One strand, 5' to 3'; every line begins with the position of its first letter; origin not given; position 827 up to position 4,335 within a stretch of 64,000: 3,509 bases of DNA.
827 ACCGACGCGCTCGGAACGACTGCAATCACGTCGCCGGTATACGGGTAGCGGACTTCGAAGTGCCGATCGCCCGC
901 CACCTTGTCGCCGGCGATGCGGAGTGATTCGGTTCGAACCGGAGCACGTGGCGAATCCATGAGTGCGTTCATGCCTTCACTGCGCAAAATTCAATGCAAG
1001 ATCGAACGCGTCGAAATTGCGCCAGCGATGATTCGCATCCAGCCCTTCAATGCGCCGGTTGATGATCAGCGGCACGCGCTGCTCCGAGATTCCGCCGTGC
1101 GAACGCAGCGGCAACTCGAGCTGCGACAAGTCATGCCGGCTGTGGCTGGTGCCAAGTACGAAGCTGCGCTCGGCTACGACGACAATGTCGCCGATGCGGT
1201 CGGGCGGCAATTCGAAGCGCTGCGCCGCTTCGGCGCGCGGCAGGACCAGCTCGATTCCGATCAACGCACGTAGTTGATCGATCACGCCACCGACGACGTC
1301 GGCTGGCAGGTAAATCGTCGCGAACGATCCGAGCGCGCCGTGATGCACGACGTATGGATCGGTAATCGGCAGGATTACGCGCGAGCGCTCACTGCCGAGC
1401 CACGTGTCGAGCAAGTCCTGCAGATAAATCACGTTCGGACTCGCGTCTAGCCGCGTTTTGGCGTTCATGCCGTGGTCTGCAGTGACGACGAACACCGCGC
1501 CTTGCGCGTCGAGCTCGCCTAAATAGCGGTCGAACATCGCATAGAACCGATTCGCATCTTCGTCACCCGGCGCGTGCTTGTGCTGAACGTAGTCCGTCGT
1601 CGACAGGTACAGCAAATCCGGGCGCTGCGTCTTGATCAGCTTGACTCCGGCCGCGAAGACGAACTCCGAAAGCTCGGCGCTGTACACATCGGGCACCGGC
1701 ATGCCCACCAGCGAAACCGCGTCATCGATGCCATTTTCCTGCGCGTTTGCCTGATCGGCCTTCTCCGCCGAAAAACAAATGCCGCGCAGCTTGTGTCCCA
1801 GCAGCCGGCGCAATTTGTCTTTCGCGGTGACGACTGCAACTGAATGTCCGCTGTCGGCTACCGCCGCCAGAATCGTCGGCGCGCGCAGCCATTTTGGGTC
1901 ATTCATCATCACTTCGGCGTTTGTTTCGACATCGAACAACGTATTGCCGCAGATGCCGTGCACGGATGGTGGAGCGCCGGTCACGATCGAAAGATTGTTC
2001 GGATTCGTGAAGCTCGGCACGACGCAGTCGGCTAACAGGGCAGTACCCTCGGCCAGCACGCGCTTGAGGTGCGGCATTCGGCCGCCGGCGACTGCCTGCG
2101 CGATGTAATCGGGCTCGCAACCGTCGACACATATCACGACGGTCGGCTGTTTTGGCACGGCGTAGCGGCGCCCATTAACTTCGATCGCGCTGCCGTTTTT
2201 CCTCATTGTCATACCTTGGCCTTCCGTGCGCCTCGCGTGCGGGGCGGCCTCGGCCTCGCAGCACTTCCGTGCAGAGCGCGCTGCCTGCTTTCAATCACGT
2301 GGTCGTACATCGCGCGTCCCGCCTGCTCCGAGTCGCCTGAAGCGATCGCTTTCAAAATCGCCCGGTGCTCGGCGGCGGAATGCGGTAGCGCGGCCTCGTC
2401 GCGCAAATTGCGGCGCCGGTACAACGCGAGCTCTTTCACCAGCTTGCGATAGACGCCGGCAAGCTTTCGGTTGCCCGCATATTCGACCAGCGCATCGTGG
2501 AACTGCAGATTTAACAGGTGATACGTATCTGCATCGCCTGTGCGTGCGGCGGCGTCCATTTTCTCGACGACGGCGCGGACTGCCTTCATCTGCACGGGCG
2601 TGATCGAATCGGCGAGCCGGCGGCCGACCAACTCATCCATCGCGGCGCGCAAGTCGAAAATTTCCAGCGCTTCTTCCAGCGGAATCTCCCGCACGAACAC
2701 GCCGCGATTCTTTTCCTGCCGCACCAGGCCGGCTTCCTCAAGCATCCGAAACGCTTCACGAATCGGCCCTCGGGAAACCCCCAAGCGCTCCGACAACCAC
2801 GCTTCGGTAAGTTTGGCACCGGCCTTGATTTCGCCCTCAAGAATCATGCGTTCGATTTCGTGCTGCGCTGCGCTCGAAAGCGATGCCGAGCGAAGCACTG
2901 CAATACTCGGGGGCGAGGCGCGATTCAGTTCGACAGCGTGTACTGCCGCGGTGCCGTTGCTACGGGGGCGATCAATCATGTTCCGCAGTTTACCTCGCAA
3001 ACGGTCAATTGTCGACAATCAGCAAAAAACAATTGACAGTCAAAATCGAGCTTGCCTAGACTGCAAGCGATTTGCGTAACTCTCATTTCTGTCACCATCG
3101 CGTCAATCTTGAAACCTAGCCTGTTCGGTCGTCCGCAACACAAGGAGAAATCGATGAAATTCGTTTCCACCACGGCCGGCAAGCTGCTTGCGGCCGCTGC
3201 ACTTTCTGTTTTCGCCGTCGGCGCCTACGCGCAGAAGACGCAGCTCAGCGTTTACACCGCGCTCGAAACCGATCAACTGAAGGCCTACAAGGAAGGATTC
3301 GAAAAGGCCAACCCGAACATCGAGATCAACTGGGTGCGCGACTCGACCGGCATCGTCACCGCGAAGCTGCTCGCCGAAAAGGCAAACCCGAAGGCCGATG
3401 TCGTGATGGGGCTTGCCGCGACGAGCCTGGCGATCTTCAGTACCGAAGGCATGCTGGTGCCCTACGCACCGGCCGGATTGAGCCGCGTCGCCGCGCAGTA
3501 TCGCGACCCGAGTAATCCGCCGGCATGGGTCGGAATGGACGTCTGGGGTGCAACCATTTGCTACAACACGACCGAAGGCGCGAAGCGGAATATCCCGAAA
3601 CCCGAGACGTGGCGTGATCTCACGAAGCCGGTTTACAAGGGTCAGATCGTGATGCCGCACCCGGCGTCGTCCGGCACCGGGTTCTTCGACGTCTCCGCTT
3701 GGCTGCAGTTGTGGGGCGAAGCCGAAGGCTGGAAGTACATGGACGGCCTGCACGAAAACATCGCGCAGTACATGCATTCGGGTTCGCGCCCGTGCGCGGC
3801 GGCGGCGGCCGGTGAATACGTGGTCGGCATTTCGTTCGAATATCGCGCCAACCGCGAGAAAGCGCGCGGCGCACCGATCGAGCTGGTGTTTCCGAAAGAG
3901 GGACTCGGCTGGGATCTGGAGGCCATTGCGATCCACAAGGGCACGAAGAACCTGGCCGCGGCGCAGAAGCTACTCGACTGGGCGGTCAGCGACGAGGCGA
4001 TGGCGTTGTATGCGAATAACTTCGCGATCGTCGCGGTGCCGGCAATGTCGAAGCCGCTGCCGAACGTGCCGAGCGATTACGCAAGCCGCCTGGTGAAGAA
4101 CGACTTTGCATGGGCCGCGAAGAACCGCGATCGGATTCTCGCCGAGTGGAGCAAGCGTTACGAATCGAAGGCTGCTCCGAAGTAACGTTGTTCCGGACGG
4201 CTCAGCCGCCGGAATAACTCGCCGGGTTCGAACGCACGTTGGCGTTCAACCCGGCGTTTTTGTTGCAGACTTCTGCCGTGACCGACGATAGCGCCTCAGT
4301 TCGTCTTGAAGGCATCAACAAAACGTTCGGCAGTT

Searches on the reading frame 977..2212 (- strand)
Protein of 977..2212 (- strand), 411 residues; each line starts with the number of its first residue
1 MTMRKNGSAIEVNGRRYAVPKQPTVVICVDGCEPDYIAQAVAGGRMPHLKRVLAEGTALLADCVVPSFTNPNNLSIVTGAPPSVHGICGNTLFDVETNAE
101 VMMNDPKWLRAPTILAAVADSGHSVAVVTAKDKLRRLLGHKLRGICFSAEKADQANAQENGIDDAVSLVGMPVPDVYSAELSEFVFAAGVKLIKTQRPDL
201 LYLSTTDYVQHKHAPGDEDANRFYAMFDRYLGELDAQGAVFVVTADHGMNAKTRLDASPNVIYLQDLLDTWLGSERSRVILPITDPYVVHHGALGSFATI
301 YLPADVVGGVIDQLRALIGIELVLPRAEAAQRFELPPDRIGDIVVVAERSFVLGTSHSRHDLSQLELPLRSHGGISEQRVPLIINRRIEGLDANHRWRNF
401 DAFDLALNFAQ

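Call 53: search_protein_families(library=pfam, proteins=[window:977-2212:-], max_evalue=0.00001)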
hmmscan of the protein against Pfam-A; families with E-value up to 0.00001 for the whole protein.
window:977-2212:- (411 aa): 1 family
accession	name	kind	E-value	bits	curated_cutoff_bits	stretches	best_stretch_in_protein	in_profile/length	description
PF01663.27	Phosphodiest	-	9.8e-36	124.5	23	1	24-359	1-329/342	Type I phosphodiesterase / nucleotide pyrophosphatase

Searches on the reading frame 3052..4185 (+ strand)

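Call 53: search_protein_families(library=pfam, proteins=[window:3052-4185:+], max_evalue=0.00001)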
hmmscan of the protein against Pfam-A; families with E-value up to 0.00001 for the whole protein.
window:3052-4185:+ (377 aa): 4 families
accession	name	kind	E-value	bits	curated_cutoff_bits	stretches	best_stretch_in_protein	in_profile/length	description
PF13343.11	SBP_bac_6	-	7.2e-25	88.3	24.6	1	112-352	1-241/245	Bacterial extracellular solute-binding protein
PF13416.11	SBP_bac_8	-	2.5e-20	73.8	27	1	80-328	3-260/279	Bacterial extracellular solute-binding protein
PF01547.30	SBP_bac_1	-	9e-20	72.3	26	1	71-317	3-306/307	Bacterial extracellular solute-binding protein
PF13531.11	SBP_bac_11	-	5.5e-13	49.6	25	1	73-319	10-220/227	Bacterial extracellular solute-binding protein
